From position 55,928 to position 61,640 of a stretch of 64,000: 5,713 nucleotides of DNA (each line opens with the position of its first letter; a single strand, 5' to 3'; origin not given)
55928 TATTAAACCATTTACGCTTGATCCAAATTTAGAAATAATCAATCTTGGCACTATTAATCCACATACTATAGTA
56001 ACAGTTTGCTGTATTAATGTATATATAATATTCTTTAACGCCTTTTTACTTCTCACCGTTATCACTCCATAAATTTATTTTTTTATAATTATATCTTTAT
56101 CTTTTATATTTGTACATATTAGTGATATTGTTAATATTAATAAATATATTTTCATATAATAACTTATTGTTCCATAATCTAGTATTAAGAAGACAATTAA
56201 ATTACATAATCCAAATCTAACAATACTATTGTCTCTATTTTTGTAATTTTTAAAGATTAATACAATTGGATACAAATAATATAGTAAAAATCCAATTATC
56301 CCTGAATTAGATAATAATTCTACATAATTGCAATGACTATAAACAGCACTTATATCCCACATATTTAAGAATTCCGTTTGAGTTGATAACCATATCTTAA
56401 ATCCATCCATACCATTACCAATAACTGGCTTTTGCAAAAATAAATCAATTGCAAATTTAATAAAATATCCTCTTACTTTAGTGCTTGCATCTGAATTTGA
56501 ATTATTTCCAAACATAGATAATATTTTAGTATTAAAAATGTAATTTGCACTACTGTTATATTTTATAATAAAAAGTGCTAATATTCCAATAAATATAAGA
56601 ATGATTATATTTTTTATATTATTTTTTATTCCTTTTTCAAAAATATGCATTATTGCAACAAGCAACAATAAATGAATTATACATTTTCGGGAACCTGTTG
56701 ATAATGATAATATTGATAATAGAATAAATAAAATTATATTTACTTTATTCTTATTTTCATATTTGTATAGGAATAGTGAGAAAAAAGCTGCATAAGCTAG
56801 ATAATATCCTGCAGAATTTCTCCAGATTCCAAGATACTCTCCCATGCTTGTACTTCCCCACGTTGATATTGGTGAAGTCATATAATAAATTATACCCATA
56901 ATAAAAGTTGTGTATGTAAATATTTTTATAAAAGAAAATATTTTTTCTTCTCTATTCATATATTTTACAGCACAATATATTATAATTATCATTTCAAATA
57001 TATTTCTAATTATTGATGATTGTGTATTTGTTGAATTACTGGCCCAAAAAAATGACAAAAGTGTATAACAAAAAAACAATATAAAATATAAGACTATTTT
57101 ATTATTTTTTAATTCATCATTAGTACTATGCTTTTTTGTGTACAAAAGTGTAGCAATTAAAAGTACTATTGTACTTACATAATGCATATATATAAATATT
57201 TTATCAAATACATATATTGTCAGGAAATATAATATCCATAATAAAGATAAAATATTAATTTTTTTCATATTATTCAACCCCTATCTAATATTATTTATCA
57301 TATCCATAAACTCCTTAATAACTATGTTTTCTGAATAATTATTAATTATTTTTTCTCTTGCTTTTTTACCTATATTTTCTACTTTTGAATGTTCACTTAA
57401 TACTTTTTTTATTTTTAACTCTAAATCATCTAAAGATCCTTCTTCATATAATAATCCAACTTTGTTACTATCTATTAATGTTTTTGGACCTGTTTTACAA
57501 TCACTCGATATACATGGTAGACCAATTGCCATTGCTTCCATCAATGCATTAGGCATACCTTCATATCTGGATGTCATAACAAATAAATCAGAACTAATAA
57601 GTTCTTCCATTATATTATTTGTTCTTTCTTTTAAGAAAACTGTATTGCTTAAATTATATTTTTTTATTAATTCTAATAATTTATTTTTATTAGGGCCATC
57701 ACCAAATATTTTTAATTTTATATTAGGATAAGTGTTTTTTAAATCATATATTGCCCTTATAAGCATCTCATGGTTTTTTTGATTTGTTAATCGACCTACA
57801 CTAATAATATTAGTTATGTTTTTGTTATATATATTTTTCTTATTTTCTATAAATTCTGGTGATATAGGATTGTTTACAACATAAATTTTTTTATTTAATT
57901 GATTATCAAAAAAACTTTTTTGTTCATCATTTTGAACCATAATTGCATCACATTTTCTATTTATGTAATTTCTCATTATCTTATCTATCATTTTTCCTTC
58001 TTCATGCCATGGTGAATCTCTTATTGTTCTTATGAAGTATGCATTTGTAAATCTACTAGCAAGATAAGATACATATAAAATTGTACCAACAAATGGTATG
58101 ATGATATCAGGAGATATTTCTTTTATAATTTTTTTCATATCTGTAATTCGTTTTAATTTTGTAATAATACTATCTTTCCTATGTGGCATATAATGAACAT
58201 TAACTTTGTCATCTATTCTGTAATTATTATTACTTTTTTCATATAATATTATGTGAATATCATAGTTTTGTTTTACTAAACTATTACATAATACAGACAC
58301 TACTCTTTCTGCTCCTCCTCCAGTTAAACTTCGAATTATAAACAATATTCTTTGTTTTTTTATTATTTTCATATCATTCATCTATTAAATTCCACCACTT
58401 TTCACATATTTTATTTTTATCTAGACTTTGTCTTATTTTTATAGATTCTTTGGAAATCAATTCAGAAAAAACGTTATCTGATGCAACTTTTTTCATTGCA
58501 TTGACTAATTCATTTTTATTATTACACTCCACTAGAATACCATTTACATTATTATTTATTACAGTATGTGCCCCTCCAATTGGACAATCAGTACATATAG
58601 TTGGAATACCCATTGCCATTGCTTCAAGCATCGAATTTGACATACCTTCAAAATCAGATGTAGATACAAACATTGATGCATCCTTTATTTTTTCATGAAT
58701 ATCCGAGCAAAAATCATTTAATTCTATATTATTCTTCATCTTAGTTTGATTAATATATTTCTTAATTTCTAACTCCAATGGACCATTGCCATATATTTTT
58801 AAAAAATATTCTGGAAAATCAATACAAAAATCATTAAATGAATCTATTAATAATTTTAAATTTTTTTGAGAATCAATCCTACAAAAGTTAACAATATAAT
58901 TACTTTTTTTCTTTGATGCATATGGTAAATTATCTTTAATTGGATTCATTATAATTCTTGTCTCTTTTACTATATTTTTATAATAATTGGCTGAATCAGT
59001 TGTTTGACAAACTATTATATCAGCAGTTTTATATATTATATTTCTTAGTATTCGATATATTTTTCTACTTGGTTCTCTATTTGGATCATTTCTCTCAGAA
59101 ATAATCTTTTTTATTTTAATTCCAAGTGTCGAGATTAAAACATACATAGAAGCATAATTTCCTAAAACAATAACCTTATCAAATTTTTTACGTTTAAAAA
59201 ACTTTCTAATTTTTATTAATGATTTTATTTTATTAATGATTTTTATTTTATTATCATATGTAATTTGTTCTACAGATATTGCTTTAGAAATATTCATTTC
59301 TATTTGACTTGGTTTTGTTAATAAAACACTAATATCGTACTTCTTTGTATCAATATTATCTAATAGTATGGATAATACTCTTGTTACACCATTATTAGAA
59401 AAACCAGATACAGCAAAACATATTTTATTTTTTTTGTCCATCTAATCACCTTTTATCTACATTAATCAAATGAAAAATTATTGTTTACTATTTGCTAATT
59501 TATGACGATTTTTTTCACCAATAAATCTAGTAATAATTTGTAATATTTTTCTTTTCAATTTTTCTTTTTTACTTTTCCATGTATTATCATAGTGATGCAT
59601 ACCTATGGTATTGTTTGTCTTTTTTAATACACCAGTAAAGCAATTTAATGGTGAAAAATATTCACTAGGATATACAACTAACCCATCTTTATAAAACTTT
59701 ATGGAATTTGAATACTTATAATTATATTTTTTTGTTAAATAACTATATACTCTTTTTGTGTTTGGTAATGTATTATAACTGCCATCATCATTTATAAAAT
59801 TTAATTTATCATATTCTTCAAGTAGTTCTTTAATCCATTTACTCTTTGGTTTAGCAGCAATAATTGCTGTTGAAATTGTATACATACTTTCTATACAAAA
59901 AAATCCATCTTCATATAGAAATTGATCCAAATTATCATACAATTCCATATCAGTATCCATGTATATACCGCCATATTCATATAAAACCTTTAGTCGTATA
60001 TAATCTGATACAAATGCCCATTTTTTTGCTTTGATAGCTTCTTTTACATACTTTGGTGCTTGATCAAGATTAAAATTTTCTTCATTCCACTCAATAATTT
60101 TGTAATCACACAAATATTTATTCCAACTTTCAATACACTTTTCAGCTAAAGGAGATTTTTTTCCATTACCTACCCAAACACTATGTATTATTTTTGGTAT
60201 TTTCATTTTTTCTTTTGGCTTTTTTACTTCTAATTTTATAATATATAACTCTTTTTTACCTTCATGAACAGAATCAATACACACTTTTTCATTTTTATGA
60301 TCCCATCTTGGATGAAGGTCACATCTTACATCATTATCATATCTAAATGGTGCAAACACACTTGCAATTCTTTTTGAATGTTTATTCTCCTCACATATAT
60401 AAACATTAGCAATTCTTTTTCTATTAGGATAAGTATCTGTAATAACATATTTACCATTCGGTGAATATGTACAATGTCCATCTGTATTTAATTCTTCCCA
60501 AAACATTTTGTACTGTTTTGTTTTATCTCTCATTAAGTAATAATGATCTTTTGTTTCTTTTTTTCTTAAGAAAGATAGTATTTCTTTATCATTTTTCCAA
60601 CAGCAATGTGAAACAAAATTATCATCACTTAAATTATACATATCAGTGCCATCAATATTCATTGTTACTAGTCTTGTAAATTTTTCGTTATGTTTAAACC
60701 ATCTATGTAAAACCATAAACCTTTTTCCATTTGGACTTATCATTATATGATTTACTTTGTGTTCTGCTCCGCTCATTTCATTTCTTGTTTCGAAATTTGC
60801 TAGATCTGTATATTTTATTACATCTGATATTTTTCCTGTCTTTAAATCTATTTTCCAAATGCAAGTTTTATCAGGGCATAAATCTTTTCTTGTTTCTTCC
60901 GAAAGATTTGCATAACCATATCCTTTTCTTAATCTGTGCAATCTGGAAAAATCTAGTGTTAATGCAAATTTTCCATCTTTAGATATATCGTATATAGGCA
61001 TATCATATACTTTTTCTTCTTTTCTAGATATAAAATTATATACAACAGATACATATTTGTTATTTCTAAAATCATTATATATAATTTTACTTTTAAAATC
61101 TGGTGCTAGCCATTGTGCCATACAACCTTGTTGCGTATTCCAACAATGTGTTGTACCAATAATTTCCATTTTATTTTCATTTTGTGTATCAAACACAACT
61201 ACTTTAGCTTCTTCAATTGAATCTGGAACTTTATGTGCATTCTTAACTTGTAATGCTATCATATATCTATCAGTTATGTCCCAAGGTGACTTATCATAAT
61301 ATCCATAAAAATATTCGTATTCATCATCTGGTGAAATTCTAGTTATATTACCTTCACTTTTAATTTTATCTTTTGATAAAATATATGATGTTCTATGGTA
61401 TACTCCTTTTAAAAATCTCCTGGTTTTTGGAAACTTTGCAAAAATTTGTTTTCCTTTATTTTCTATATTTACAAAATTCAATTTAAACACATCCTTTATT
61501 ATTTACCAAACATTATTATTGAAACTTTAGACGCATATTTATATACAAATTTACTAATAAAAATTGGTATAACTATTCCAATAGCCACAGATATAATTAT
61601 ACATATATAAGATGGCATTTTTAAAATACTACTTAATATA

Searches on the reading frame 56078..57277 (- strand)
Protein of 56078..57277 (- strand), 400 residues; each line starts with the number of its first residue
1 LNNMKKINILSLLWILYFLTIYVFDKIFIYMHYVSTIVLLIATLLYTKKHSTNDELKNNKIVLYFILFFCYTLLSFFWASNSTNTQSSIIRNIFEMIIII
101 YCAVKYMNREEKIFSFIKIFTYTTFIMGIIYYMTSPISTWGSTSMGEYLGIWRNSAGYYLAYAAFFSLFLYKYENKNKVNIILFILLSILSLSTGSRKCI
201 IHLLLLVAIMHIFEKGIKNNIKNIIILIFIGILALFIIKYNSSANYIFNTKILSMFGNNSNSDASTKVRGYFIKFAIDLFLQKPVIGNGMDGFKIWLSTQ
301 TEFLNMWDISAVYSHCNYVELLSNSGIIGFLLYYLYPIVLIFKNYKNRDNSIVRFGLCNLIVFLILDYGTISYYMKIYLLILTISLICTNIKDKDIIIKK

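Call 80: search_protein_families(library=pfam, proteins=[window:56078-57277:-], max_evalue=0.00001)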
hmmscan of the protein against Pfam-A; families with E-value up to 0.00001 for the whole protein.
window:56078-57277:- (400 aa): 1 family
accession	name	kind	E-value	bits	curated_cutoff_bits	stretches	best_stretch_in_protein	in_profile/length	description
PF04932.20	Wzy_C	-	1.5e-12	48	31.7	1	183-333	2-148/149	O-Antigen ligase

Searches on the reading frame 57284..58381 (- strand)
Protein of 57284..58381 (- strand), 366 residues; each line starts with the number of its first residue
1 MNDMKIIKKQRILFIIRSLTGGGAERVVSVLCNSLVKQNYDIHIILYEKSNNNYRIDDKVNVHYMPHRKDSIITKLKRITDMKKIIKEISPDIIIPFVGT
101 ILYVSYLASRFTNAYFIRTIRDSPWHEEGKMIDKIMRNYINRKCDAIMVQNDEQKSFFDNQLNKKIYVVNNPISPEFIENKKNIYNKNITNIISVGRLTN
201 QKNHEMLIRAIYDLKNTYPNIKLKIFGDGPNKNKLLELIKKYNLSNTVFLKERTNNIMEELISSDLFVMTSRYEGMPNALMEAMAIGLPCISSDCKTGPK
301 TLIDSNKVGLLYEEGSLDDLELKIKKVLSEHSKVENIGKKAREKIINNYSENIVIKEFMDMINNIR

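Call 80: search_protein_families(library=pfam, proteins=[window:57284-58381:-], max_evalue=0.00001)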
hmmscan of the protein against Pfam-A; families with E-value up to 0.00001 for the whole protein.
window:57284-58381:- (366 aa): 6 families
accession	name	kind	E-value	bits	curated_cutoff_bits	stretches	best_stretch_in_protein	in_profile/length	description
PF00534.26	Glycos_transf_1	-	2.7e-39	134.9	26.4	1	185-343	11-171/172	Glycosyl transferases group 1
PF13692.12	Glyco_trans_1_4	-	3.6e-30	105.5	27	1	191-329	3-141/142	Glycosyl transferases group 1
PF13477.12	Glyco_trans_4_2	-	1.8e-11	44.8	23.4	1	25-147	10-135/139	Glycosyl transferase 4-like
PF13439.12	Glyco_transf_4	-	5.6e-09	36.7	28.5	1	22-176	2-169/170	Glycosyltransferase Family 4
PF20706.3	GT4-conflict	-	2.5e-08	33.8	26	1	175-303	183-320/385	Family 4 Glycosyltransferase in conflict systems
PF13524.12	Glyco_trans_1_2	-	2.2e-06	28.1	25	1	213-357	8-141/144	Glycosyl transferase-like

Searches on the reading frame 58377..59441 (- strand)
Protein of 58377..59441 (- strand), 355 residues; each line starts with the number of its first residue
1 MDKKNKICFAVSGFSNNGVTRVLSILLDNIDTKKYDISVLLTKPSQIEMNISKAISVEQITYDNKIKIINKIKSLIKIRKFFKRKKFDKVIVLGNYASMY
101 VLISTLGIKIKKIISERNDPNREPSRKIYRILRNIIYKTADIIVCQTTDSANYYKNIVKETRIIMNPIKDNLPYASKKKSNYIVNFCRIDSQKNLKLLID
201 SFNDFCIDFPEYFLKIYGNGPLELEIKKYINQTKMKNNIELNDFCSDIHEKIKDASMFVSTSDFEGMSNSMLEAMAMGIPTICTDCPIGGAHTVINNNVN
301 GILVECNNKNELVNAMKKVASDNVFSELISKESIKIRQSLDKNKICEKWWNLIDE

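Call 80: search_protein_families(library=pfam, proteins=[window:58377-59441:-], max_evalue=0.00001)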
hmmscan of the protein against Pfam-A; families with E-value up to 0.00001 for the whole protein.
window:58377-59441:- (355 aa): 2 families
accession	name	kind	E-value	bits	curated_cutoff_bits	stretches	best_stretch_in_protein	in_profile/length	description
PF00534.26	Glycos_transf_1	-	1.7e-29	103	26.4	1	175-327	10-163/172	Glycosyl transferases group 1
PF13692.12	Glyco_trans_1_4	-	9.4e-25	88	27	1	182-322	3-142/142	Glycosyl transferases group 1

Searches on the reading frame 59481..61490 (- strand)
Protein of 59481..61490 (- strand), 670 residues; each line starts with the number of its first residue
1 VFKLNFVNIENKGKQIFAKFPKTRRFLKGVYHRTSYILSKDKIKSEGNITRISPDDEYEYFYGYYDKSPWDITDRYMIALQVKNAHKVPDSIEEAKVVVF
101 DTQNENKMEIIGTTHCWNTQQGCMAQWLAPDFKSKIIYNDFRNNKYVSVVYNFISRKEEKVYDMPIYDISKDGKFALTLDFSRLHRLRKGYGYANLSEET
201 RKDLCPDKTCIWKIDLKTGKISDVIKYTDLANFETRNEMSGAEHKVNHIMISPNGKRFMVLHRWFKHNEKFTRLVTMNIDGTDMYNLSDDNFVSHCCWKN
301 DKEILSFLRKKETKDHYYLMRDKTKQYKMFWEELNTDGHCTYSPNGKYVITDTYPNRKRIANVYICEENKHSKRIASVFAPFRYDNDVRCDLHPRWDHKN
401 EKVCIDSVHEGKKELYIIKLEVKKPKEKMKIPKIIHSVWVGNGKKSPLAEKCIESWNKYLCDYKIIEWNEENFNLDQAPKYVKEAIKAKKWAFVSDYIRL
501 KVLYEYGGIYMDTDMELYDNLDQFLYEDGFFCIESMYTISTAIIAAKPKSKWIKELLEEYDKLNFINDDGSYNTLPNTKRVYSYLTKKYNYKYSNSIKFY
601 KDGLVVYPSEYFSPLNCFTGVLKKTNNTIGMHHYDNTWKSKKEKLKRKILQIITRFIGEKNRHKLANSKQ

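Call 54: search_protein_families(library=pfam, proteins=[window:59481-61490:-], max_evalue=0.00001)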
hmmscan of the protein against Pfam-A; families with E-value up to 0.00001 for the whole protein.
window:59481-61490:- (670 aa): 3 families
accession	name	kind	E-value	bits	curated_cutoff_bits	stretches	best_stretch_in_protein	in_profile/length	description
PF04488.21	Gly_transf_sug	-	4.8e-16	59.7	23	1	450-528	5-90/93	Glycosyltransferase sugar-binding region containing DXD motif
PF05704.18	Caps_synth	-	6.7e-12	45.8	24.5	1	417-543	33-162/278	Capsular polysaccharide synthesis protein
PF12919.13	TcdA_TcdB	-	6.1e-07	29.5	23.6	0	479-515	158-194/382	TcdA/TcdB catalytic glycosyltransferase domain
